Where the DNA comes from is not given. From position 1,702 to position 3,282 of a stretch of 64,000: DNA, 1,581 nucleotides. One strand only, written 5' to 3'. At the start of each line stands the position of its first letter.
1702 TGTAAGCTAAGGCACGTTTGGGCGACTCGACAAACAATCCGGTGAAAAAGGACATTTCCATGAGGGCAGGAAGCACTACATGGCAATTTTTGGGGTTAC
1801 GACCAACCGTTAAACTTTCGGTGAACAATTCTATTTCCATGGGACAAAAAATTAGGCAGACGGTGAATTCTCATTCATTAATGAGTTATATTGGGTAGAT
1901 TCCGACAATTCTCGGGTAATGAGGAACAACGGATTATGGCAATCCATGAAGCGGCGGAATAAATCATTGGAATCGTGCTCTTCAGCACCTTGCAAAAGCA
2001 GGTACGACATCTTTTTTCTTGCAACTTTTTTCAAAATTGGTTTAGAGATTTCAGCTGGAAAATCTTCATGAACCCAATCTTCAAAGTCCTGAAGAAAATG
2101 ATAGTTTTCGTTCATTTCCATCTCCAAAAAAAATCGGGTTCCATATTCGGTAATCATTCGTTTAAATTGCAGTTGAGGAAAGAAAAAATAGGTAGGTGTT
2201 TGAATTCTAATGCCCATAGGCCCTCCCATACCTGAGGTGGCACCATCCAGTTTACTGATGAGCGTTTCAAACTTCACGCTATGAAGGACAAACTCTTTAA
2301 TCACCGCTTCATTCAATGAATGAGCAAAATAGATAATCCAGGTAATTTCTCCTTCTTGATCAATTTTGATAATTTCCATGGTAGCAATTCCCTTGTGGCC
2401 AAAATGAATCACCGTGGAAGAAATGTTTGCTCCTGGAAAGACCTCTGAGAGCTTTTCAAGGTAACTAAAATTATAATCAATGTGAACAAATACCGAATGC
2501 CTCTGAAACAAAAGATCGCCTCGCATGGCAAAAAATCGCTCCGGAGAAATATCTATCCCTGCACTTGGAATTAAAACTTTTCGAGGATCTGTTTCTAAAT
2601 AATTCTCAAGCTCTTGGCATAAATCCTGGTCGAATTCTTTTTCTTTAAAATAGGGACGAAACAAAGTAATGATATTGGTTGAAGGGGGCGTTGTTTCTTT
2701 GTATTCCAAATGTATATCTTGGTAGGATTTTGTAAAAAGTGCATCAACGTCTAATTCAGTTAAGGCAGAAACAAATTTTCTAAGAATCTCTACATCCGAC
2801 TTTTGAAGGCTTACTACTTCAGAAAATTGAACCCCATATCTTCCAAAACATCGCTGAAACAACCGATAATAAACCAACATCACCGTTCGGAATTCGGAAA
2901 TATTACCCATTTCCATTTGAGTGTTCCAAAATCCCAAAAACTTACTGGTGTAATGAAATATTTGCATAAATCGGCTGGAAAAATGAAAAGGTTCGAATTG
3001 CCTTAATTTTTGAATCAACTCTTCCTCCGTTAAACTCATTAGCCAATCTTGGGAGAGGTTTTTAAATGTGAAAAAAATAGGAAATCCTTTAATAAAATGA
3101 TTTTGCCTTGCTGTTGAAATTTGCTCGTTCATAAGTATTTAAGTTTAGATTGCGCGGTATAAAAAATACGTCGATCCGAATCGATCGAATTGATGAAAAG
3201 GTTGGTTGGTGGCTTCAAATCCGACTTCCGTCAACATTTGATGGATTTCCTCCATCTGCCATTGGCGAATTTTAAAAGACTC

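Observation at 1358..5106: Orphan four-gene module (three unrecognisable soluble proteins plus a SAM methyltransferase) between katG and comEC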

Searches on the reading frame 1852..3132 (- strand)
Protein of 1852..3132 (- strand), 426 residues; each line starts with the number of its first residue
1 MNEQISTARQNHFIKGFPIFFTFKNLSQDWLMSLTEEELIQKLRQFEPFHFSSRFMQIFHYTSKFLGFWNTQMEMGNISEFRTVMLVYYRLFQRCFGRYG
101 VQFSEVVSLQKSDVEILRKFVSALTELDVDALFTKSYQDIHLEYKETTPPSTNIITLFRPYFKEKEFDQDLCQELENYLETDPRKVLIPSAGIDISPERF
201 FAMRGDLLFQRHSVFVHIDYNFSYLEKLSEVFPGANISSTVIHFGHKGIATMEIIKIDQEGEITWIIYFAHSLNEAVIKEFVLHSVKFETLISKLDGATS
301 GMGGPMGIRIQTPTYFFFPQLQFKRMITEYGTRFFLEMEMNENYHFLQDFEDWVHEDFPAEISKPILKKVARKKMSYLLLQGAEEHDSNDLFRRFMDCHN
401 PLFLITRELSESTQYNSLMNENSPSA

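Call 3: search_protein_families(library=pfam, proteins=[window:1852-3132:-], max_evalue=1)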
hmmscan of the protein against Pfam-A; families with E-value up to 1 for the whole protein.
window:1852-3132:- (426 aa): 0 families

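Call 4: search_protein_families(library=ncbifam, proteins=[window:1852-3132:-], max_evalue=1)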
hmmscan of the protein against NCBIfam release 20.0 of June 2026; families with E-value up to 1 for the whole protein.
window:1852-3132:- (426 aa): 0 families

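Call 5: search_protein_families(library=padloc, proteins=[window:1852-3132:-], max_evalue=1)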
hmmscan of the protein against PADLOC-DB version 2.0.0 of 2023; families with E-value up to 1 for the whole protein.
window:1852-3132:- (426 aa): 0 families

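Call 9: find_homologous_proteins(query=window:1852-3132:-)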
Query window:1852-3132:- (426 aa): 2 proteins with E <= 0.001 among 1819 candidates.
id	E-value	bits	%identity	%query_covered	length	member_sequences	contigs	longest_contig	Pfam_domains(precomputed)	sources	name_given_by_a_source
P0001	1.7e-264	895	92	100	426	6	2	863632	-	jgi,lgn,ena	-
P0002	7.0e-139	482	57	95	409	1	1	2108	-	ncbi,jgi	jgi:hypothetical protein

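Call 13: find_encoding_contigs(protein=P0001, flank=10000, max_places=3)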
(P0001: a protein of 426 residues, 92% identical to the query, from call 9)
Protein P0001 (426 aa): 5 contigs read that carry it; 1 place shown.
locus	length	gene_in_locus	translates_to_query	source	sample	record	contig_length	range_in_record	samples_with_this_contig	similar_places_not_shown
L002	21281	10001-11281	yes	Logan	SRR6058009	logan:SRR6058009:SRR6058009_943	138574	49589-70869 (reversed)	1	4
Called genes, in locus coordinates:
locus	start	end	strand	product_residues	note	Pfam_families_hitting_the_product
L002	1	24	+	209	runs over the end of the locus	PF01613:Flavin_Reduct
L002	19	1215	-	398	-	PF18962:Por_Secre_tail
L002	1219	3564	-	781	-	PF00930:DPPIV_N, PF02129:Peptidase_S15 (weak), PF20434:BD-FAE, PF00326:Peptidase_S9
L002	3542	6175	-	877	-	-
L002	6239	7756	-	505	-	PF03772:Competence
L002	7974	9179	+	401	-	-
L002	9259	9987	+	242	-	PF03848:TehB (weak), PF13489:Methyltransf_23, PF13649:Methyltransf_25, PF13847:Methyltransf_31, PF08241:Methyltransf_11, PF08242:Methyltransf_12 (weak)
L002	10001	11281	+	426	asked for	-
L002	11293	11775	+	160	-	-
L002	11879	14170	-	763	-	PF00141:peroxidase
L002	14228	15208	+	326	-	PF00126:HTH_1, PF03466:LysR_substrate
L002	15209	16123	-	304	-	PF01075:Glyco_transf_9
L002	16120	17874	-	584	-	PF01343:Peptidase_S49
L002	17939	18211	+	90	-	-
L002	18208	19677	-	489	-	PF04932:Wzy_C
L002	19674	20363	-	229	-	PF18917:LiaI-LiaF-like_TM1 (weak), PF22570:LiaF-TM, PF18917:LiaI-LiaF-like_TM1 (weak)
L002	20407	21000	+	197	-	PF13532:2OG-FeII_Oxy_2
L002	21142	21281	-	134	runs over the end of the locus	-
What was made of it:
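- The same synteny is seen in the window and in L002 (call 13).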

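Call 17: find_encoding_contigs(protein=P0002, flank=10000, max_places=3)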
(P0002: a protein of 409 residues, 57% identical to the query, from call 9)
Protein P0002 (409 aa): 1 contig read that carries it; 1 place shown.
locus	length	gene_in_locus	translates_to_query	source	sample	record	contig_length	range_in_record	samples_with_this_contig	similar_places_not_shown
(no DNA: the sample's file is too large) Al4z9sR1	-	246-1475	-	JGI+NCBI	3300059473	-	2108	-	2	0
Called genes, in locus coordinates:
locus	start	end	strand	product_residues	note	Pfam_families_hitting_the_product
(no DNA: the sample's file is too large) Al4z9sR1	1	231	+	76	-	?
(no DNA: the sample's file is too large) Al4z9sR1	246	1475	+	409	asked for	-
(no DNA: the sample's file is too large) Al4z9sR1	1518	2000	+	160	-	-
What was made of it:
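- The partial contig carrying P0002 keeps the order ?-426-160 with the same spacing (call 17).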

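Call 21: search_solved_structures(query=window:1852-3132:-, max_evalue=10)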
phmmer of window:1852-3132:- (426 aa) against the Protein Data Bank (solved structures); distinct sequences matched with E-value up to 10: 1.
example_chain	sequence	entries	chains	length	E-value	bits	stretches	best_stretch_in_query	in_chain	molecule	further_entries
1iuf_A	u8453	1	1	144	0.9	11.9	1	325-378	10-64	centromere abp1 protein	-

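Call 23: find_related_loci(query=window:1852-3132:-, collection=genome_contigs, flank=8000)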
Query window:1852-3132:- (426 aa) in genome_contigs; peptide patterns used: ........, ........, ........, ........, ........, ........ (x = any residue, [..] = any of these).
46 stretches matched a pattern, but none encodes a relative of the query by tblastn (E <= 1e-3).

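Call 32: search_protein_families(library=phrogs, proteins=[window:1852-3132:-], max_evalue=1)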
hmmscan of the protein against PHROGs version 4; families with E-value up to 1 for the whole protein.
window:1852-3132:- (426 aa): 1 family
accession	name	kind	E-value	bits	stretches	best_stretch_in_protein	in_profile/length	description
phrog_8148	-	head and packaging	0.27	12.5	1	161-188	32-59/64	terminase small subunit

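Call 43: search_protein_representatives(alignment_id=A2)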
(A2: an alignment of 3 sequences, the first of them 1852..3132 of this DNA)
Query: 3 sequences, 426 profile positions. Proteins with E-value up to 0.001 (for the whole library): 49; up to 1e-10: 14; up to 1e-30: 7. The best 49 are listed.
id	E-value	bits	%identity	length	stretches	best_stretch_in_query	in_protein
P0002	5.3e-236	800.3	-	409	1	1-408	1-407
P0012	3.7e-42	161.7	-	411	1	33-390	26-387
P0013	3.9e-39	151.7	-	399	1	76-405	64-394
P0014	7.9e-39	150.7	-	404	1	31-407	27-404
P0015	2.9e-33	132.4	-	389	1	112-387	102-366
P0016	2.1e-32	129.5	-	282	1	167-401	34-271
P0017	2.3e-31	126.1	-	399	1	117-391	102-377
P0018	9.3e-29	117.5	-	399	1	120-406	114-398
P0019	2.3e-27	113.0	-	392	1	37-392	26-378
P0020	1.3e-23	100.6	-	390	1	124-385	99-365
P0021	5.6e-12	62.2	-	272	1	163-348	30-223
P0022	4.3e-11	59.3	-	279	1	178-331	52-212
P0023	4.9e-11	59.2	-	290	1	170-336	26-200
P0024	7.2e-11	58.6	-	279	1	165-397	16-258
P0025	1.1e-10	58.0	-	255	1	168-366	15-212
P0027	8.0e-10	55.2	-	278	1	162-353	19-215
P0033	4.7e-08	49.3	-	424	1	170-375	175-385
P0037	1.6e-07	47.6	-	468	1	181-355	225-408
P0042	2.4e-06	43.7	-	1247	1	169-346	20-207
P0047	2.1e-05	40.6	-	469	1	159-346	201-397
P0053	8.6e-05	38.6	-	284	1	184-332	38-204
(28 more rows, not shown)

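Call 46: search_protein_families(library=pfam, alignment_id=A3, max_evalue=0.01)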
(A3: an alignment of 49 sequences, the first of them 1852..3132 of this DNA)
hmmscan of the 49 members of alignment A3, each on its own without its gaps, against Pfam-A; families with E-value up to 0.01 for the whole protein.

A. member 1, window:1852-3132:- (426 aa): 0 families

B. families by the number of members that match (of 49 scanned): 3 families
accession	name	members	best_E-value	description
PF24699.1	DUF7663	30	1.7e-12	Domain of unknown function (DUF7663)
PF16255.11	Lipase_GDSL_lke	1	0.003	GDSL-like Lipase/Acylhydrolase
PF01671.21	ASFV_360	1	0.0056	African swine fever virus multigene family 360 protein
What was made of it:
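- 1852..3132 (-): C426: a two-domain protein. Residues 1 to about 160 (nt 2653-3132) form an all-helical N-domain. Residues about 160-410 (nt 1903-2655) form an alpha/beta DUF7663-type domain. Exhaustive HMMER search found 49 relatives (call 43), 30 of which hit Pfam DUF7663 (call 46).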

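Call 48: search_protein_families(library=pfam, proteins=[P0021, P0023, P0025, P0027, P0033, P0037, P0042, P0047, P0012, P0014], max_evalue=0.01)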
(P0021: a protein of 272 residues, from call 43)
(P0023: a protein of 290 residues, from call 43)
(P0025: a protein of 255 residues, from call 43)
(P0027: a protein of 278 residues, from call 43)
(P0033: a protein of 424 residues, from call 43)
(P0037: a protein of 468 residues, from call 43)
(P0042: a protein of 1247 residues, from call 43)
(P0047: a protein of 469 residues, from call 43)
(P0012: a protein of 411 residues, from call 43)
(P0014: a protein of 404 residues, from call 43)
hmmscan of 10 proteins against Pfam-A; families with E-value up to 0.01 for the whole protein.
P0021 (272 aa): 0 families

P0023 (290 aa): 1 family
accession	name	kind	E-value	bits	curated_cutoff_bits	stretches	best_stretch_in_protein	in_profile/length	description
PF24699.1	DUF7663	-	2.3e-07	31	27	1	41-82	29-77/225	Domain of unknown function (DUF7663)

P0025 (255 aa): 1 family
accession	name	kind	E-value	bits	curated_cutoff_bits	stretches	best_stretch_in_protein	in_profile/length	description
PF24699.1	DUF7663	-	0.00065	19.7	27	1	15-70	12-74/225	Domain of unknown function (DUF7663)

P0027 (278 aa): 1 family
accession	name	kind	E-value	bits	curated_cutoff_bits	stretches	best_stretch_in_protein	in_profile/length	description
PF24699.1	DUF7663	-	3e-08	33.9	27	1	20-203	7-219/225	Domain of unknown function (DUF7663)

P0033 (424 aa): 1 family
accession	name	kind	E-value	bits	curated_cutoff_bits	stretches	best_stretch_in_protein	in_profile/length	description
PF24699.1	DUF7663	-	0.0011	19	27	1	182-245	21-90/225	Domain of unknown function (DUF7663)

P0037 (468 aa): 1 family
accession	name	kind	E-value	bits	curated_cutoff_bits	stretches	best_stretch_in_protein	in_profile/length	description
PF24699.1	DUF7663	-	2.5e-05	24.4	27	1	223-410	22-200/225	Domain of unknown function (DUF7663)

P0042 (1247 aa): 1 family
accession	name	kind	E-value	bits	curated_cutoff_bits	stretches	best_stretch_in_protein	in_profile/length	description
PF24699.1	DUF7663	-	2.2e-06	27.8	27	1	24-73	17-74/225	Domain of unknown function (DUF7663)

P0047 (469 aa): 0 families

P0012 (411 aa): 0 families

P0014 (404 aa): 0 families
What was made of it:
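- Closest known: Pfam DUF7663. Same: The C426 C-domain (residues about 160-410) retrieves 49 relatives by exhaustive HMMER search, and 30 of them hit DUF7663 (calls 43, 46, 48).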

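Call 52: find_related_loci(query=A4, collection=genome_contigs, flank=8000)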
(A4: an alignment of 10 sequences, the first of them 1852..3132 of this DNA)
Query A4 (426 aa) in genome_contigs; peptide patterns used: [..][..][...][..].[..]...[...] (x = any residue, [..] = any of these).
76 stretches matched a pattern, but none encodes a relative of the query by tblastn (E <= 1e-3).

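Call 53: find_encoding_contigs(protein=P0012, flank=8000, max_places=2)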
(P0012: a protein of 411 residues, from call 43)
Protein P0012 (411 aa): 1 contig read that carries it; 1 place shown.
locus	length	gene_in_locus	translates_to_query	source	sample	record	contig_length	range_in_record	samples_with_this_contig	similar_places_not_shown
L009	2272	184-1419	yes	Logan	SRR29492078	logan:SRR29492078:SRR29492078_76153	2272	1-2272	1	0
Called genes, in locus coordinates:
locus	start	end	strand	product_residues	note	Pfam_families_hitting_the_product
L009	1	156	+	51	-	?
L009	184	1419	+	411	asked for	-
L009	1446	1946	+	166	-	-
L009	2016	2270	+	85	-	?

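Call 58: find_related_loci(query=A4, collection=metagenome_contigs, flank=8000)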
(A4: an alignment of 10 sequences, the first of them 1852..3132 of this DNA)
Query A4 (426 aa) in metagenome_contigs; peptide patterns used: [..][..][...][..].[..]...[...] (x = any residue, [..] = any of these).
87 stretches matched a pattern; 1 encode a relative of the query (tblastn E <= 1e-3); 1 distinct loci.
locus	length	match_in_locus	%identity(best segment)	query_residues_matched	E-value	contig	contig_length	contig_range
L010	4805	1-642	35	189-405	7e-31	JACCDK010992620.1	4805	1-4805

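Call 60: find_encoding_contigs(protein=P0014, flank=8000, max_places=2)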
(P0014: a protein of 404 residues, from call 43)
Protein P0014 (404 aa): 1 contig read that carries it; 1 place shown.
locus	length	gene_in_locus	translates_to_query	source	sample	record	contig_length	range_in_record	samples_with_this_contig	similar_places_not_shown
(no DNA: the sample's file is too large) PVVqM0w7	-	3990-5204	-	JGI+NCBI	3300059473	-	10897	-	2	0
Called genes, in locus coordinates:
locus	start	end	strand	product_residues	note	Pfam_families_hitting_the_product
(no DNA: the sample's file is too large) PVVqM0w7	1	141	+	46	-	?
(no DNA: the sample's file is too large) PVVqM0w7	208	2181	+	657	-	PF07715:Plug, PF00593:TonB_dep_Rec_b-barrel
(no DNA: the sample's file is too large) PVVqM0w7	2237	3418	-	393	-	-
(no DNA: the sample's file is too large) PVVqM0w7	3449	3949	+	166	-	-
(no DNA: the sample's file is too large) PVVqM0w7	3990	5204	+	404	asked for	-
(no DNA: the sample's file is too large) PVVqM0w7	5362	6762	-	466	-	PF13475:DUF4116 (faint)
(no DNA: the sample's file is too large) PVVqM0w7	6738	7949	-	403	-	PF24699:DUF7663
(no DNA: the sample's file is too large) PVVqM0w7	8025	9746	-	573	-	PF00004:AAA, PF07728:AAA_5 (weak)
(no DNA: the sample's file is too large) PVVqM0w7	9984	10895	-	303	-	?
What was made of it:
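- P0014 lies next to a second DUF7663 paralogue and an AAA ATPase (call 60).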

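Call 64: find_encoding_contigs(protein=P0027, flank=8000, max_places=4)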
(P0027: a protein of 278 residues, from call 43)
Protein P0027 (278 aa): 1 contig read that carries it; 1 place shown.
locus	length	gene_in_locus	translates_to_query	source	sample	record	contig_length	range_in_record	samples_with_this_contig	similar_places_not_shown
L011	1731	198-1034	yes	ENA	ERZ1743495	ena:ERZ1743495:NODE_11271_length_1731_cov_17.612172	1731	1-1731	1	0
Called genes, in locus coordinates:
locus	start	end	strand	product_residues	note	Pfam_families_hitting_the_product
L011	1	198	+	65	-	?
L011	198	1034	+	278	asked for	PF24699:DUF7663 (weak)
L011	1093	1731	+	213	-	?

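Call 67: predict_structure(alignment_id=A3)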
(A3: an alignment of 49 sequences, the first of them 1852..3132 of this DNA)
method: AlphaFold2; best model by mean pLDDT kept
length: 426 residues; sequences in the alignment: 49
mean_pLDDT: 82.5   pTM: 0.82
mean pLDDT of the five models: 82.5, 81.9, 81.3, 80.1, 80.0
residues with pLDDT >= 90: 202; 70-90: 132; 50-70: 65; < 50: 27
segments of 3 or more residues with pLDDT < 50: 1-5, 69-74, 411-426
pLDDT, mean of each block of 10 residues (from residue 1): 51 60 66 86 76 68 63 58 88 87 74 84 90 92 73 96 89 97 96 92 87 95 78 93 92 96 96 95 97 80 69 94 94 92 85 96 95 92 80 83 82 39 35
secondary structure, 60 per line:
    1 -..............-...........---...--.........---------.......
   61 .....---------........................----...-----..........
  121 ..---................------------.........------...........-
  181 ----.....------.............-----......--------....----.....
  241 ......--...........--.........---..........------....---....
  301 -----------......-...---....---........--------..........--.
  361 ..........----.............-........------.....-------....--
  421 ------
elements in order: H2-15 H17-27 H36-44 H54-65 H75-98 H111-122 H126-141 H154-161 H169-179 E185-189 H196-208 E214-219 H228-231 E236-246 E249-259 E262-270 H274-283 E290-293 H297-300 H312-317 E325-328 H332-339 H348-357 H360-370 H375-382 E383-387 H389-396 E403-407 H415-418
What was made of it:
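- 1852..3132 (-): AF2 model with pLDDT 82.5 and pTM 0.82 (call 67).
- On Class-I methyltransferase fold (C426 C-domain, A382): C426: the sequential secondary-structure order is compatible (call 67).
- The secondary-structure order of the C426 C-domain fits beta1-aA-beta2-...-beta6-beta7 (call 67).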

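Call 69: fold_search(model_id=the predicted structure, library=pdb)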
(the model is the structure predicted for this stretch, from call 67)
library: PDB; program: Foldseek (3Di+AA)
matches with E <= 10: 882; with E <= 0.001: 0
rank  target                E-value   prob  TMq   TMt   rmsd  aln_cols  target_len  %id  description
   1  6tpk                  2.0e-02  0.38  0.14  0.13  17.8       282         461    8  Crystal structure of the human oxytocin receptor (released 2020-08-05)
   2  4tk3_A                2.1e-02  0.89  0.15  0.15  10.9       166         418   11  Geph E in complex with a GABA receptor alpha3 derived double mutant peptide in spacegroup P21212 (released 2014-12-24)
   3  4tk2_B                2.3e-02  0.94  0.16  0.17   9.9       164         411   12  Geph E in complex with a GABA receptor alpha3 subunit derived peptide in space group P61 (released 2014-12-24)
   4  4tk4_A                2.3e-02  0.90  0.15  0.16  11.1       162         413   12  GephE in complex with a GABA receptor alpha3 subunit derived double mutant peptide in space group P61 (released 2014-12-24)
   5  4tk4_B                2.7e-02  0.84  0.14  0.15  11.3       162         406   14  GephE in complex with a GABA receptor alpha3 subunit derived double mutant peptide in space group P61 (released 2014-12-24)
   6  5err                  3.4e-02  0.85  0.15  0.16  10.1       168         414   12  GephE in complex with Mg(2+) - ADP (released 2016-05-04)
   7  4pd0                  3.6e-02  0.89  0.16  0.16   9.6       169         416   12  1.7 A resolution structure of gephyrin's E-domain (released 2014-08-27)
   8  5erq                  3.6e-02  0.84  0.15  0.15  11.2       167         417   12  Gephyrin E domain at 1.55 angstrom resolution (released 2016-05-04)
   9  8q87_A                4.2e-02  0.35  0.16  0.10  13.9       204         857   10  Structure of the G. gallus 80S rotated ribosome in complex with eEF2 and SERBP1 (released 2024-08-28)
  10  9rvu_HE               4.4e-02  0.25  0.16  0.10  14.6       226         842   12  in situ S. pombe hibernating ribosome after 7 days of glucose depletion (released 2026-04-01)
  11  4u91_A                4.6e-02  0.75  0.15  0.15  10.8       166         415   11  GephE in complex with Para-Phenyl crosslinked Glycine receptor beta subunit derived dimeric peptide (released 2014-12-10)
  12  4tk3_B                5.4e-02  0.77  0.15  0.16  11.1       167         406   12  Geph E in complex with a GABA receptor alpha3 derived double mutant peptide in spacegroup P21212 (released 2014-12-24)
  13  1t3e_A                5.4e-02  0.77  0.15  0.16  10.6       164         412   12  Structural basis of dynamic glycine receptor clustering (released 2004-07-27)
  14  4tk1_B                5.7e-02  0.75  0.15  0.16  11.2       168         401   12  Geph E in complex with a GABA receptor alpha3 subunit derived peptide in space group P21212 (released 2014-12-24)
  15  5erv                  7.1e-02  0.77  0.16  0.16  10.1       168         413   12  Ternary complex of GephE - ADP - Tungsten cluster (released 2016-05-04)
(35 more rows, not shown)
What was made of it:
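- On Class-I methyltransferase fold (C426 C-domain, A382): In the PDB the MTase matches are at E 0.2-0.4 (call 69).
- The PDB list contains CMeT, PsmD and DrdV at E 0.2-0.4 (call 69).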
